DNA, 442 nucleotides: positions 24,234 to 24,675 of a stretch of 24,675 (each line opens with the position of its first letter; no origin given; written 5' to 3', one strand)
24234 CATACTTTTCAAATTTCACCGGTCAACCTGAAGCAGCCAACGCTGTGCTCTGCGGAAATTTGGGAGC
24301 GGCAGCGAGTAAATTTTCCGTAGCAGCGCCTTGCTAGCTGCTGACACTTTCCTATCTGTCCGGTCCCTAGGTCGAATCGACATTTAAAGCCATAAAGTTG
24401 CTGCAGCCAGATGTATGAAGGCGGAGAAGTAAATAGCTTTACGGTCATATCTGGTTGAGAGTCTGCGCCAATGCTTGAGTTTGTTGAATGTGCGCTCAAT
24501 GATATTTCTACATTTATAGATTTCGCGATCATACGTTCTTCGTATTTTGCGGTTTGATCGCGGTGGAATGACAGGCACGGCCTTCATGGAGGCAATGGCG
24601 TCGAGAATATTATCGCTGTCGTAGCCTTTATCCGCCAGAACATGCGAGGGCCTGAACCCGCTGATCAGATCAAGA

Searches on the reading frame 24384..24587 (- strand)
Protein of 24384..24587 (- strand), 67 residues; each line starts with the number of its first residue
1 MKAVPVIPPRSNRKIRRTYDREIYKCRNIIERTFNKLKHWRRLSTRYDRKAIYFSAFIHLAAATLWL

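Call 8: search_protein_families(library=pfam, proteins=[window:24384-24587:-], max_evalue=0.01)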
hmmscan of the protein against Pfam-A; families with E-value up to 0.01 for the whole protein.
window:24384-24587:- (67 aa): 3 families
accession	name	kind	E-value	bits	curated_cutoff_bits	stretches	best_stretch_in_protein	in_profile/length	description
PF13586.12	DDE_Tnp_1_2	-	1.2e-07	32.5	29.2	1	11-67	29-85/86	Transposase DDE domain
PF01609.27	DDE_Tnp_1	-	3.4e-06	27.4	23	1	10-64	128-198/200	Transposase DDE domain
PF13359.12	DDE_Tnp_4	-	0.0023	18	24.8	1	16-64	106-155/158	DDE superfamily endonuclease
